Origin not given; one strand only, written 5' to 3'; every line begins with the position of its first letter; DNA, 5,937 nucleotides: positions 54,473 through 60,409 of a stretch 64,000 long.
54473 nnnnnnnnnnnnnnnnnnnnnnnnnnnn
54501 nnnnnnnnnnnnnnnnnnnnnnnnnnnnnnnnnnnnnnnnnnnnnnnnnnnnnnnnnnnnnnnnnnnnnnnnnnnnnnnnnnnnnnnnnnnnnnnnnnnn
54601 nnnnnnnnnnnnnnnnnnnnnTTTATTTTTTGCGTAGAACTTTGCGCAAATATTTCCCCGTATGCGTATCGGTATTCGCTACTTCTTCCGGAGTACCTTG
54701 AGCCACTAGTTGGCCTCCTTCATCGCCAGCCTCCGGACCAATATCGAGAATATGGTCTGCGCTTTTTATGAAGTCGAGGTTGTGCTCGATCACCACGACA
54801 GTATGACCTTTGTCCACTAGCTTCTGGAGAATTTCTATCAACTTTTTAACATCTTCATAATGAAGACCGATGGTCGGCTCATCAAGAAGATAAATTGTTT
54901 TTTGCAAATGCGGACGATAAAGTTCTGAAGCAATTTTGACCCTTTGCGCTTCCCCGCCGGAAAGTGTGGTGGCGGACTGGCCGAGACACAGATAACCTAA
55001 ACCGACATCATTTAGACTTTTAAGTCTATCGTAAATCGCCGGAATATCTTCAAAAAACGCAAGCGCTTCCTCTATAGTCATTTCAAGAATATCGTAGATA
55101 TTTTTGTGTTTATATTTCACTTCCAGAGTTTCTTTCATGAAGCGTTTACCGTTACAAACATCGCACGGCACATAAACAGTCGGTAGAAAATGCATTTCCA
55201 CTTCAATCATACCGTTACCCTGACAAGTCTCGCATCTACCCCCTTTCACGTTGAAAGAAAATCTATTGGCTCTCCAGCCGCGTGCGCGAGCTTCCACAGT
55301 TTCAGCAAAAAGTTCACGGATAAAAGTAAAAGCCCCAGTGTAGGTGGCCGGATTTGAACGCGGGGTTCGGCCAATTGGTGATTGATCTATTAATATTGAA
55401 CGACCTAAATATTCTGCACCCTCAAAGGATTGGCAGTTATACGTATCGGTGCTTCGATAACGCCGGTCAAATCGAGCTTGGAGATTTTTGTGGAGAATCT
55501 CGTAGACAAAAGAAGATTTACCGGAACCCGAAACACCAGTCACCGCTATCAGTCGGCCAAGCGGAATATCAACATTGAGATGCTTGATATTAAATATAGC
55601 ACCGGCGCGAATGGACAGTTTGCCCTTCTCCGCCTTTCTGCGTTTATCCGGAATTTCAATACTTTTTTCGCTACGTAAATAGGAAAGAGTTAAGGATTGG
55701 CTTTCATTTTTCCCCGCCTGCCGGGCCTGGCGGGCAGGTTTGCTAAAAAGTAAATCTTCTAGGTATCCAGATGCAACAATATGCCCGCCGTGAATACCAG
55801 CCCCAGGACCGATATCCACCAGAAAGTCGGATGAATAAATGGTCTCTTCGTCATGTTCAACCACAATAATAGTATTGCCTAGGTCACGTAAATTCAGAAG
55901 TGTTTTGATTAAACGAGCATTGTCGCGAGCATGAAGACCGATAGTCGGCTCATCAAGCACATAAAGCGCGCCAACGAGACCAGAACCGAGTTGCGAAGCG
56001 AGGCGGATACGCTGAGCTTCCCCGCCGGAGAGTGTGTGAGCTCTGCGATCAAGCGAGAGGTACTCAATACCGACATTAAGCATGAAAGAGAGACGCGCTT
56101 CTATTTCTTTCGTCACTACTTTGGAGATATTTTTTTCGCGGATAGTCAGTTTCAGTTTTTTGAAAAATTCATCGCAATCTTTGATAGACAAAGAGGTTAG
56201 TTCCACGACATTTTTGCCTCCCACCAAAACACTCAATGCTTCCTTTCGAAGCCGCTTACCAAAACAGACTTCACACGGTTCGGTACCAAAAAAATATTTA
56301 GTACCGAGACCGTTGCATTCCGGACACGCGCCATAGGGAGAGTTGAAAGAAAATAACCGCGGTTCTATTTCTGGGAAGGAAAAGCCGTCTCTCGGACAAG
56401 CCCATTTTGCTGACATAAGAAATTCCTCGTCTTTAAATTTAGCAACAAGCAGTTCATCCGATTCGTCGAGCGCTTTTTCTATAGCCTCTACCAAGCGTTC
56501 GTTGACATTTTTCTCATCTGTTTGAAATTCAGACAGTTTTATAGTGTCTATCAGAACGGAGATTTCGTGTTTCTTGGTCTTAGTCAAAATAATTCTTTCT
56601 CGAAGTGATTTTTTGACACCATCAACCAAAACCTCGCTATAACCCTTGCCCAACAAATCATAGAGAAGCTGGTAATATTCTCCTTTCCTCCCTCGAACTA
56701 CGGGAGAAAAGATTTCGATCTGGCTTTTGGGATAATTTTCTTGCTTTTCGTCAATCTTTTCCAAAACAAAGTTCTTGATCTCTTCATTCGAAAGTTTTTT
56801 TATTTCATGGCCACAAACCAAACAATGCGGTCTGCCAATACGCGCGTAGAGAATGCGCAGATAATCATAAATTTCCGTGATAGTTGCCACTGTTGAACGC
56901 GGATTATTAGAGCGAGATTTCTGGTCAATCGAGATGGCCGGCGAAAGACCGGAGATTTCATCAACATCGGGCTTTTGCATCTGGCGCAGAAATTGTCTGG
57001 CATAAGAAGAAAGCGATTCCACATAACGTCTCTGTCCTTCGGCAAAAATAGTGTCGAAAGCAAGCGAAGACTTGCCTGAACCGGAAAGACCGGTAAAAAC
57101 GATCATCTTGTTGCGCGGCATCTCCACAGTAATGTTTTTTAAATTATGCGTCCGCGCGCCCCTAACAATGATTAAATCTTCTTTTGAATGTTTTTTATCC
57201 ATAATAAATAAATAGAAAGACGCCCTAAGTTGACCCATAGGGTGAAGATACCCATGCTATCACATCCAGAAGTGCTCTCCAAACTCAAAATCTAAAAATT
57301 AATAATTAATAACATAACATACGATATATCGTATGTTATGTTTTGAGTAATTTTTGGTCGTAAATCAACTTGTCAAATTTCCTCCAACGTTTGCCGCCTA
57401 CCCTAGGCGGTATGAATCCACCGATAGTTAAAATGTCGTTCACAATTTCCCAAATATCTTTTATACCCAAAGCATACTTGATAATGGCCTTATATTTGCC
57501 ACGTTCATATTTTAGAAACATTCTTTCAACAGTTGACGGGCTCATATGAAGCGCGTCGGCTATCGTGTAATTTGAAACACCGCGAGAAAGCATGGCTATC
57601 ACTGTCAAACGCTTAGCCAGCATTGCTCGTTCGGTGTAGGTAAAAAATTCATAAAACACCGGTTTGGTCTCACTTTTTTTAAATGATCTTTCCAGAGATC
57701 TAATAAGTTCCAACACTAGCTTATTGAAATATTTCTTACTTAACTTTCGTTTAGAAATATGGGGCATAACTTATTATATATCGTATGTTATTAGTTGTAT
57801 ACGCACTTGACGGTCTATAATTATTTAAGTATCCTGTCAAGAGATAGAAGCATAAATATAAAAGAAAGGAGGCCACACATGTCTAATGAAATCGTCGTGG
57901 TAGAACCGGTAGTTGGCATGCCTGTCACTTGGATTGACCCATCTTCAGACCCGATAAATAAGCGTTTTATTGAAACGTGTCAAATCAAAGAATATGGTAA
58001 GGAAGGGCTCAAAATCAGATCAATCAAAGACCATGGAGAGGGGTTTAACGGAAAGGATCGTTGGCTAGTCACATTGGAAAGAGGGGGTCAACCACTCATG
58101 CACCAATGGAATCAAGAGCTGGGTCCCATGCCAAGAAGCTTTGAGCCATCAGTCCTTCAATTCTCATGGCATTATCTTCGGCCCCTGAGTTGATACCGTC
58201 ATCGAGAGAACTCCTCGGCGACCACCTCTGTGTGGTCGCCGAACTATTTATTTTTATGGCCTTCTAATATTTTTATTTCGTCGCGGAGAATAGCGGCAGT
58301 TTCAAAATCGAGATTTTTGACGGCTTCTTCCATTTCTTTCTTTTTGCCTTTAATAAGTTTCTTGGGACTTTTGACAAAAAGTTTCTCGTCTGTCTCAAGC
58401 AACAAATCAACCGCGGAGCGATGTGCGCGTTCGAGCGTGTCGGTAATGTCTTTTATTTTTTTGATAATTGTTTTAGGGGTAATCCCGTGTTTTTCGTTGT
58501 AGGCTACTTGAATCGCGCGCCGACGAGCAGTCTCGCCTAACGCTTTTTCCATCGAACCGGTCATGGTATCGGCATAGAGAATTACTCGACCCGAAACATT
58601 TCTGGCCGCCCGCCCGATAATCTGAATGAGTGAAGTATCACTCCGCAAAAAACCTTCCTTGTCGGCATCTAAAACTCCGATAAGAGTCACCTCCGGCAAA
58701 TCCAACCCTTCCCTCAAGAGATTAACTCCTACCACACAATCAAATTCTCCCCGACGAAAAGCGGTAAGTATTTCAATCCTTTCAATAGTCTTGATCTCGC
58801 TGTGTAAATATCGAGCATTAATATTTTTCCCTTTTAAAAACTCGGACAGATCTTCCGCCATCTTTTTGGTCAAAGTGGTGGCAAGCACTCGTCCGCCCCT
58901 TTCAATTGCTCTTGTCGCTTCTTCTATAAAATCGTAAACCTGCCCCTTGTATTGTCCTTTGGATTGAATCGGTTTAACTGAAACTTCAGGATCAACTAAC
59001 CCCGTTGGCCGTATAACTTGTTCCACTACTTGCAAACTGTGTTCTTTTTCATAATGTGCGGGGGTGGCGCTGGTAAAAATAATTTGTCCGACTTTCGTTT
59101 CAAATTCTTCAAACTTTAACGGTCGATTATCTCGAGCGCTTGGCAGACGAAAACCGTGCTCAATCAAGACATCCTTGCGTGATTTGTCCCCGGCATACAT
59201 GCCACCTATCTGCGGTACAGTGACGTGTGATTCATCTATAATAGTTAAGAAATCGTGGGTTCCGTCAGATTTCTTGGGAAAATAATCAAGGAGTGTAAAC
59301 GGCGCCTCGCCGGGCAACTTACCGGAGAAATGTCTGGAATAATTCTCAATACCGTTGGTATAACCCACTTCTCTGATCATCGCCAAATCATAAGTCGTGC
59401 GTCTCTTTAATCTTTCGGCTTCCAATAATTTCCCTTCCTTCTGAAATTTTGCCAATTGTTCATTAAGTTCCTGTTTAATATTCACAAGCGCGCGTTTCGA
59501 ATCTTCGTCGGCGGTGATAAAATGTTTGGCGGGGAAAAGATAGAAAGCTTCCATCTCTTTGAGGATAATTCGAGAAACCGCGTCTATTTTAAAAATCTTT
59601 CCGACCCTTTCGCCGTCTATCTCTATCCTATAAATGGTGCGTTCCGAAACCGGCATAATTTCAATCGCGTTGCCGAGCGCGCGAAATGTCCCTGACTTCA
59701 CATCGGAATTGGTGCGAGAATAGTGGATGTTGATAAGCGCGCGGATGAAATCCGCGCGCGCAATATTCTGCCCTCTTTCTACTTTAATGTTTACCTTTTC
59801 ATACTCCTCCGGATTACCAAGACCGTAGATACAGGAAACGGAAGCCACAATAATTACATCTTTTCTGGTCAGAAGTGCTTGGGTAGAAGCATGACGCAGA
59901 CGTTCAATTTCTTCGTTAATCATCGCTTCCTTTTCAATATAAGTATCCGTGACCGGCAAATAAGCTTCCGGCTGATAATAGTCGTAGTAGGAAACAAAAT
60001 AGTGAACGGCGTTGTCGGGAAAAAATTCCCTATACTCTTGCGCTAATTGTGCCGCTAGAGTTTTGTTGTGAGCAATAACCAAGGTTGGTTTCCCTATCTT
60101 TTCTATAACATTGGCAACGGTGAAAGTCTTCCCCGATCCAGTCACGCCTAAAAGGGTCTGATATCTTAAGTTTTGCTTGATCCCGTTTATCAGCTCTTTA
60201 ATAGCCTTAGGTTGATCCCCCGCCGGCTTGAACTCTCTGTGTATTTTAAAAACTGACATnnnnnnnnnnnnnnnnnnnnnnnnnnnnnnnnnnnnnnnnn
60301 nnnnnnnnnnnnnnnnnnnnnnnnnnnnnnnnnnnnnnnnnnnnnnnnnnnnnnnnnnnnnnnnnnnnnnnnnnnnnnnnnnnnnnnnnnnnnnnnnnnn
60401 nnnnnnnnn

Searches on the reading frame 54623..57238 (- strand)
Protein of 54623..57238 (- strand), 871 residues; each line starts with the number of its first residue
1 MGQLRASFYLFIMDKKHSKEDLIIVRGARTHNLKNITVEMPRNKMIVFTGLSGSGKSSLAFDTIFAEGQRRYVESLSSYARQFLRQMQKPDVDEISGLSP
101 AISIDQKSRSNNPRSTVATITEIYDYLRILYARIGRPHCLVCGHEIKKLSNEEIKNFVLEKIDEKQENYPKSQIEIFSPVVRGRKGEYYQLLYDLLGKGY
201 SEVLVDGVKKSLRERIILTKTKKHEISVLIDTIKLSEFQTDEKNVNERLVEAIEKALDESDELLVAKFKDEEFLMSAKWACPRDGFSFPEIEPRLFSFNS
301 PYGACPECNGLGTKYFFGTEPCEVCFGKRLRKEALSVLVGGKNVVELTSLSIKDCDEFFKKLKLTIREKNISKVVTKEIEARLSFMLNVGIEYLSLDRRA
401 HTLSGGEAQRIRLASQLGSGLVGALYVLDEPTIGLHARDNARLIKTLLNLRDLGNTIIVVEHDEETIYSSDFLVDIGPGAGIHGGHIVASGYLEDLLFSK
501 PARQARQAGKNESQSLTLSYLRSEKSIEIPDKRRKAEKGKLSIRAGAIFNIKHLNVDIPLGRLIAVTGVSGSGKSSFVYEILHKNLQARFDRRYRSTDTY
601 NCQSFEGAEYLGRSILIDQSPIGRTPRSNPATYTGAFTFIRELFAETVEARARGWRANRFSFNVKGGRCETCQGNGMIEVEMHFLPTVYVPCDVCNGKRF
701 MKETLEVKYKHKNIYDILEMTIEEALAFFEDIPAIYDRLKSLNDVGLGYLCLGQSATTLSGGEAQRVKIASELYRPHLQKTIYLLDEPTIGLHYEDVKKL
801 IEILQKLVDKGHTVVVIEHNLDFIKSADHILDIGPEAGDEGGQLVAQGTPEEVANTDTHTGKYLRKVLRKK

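Call 17: search_protein_families(library=pfam, proteins=[window:54623-57238:-], max_evalue=0.001)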
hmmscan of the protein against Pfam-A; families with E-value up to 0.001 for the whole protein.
window:54623-57238:- (871 aa): 14 families
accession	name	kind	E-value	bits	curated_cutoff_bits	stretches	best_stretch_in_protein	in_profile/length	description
PF00005.33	ABC_tran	-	1.7e-20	74.5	25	1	735-789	85-136/137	ABC transporter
PF17760.6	UvrA_inter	-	2.8e-18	66.2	23.3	1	166-268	11-107/109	UvrA interaction domain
PF02463.25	SMC_N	-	5.6e-10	39.5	40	0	758-833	136-211/220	RecF/RecN/SMC N terminal domain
PF13304.12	AAA_21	-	1e-07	32.8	27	0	765-816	243-295/304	AAA domain, putative AbiEii toxin, Type IV TA system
PF20703.3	nSTAND1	-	8.1e-07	29.4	27.1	0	562-586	34-58/379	Novel STAND NTPase 1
PF00684.25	DnaJ_CXXCXGXG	-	1e-06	29.3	32.7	0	668-699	17-51/65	DnaJ central domain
PF13191.12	AAA_16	-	3.5e-06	28.1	32.6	0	561-592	24-62/167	AAA ATPase domain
PF13555.12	AAA_29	-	4.1e-06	26.9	27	0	36-59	15-38/61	P-loop containing region of AAA domain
PF20720.3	nSTAND3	-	5.2e-06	26.7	27.2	0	30-62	4-36/155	Novel STAND NTPase 3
PF03193.22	RsgA_GTPase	-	6.5e-05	23.3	30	0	23-60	87-123/174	RsgA GTPase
PF13175.12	AAA_15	-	0.00026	21.2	32.1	0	780-817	329-366/374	AAA ATPase domain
PF13671.12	AAA_33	-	0.0005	20.8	27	0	45-60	1-16/143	AAA domain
PF13401.12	AAA_22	-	0.00073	20.3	27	0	562-611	6-50/130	AAA domain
PF01583.26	APS_kinase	-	0.00094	19.7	21.1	0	44-61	3-20/152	Adenylylsulphate kinase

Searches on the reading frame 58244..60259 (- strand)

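Call 17: search_protein_families(library=pfam, proteins=[window:58244-60259:-], max_evalue=0.001)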
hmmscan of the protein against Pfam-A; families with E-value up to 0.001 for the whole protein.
window:58244-60259:- (671 aa): 7 families
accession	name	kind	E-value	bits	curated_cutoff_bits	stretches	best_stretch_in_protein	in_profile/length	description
PF12344.14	UvrB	-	1.3e-22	79.8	27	1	561-603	1-43/43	Ultra-violet resistance protein B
PF17757.6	UvrB_inter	-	1.9e-20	73.2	22.9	1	158-247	1-91/91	UvrB interaction domain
PF00271.37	Helicase_C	-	1.7e-19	70.5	23.5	1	449-554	10-109/110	Helicase conserved C-terminal domain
PF04851.21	ResIII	-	2.8e-11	44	22.5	1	11-86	3-83/164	Type III restriction enzyme, res subunit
PF02151.25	UVR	-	7e-10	38.8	21.5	1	633-663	1-31/36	UvrB/uvrC motif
PF00270.35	DEAD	-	3.9e-05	23.9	26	1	16-82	4-71/167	DEAD/DEAH box helicase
PF13604.12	AAA_30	-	4.7e-05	23.7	27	0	16-76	6-66/191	AAA domain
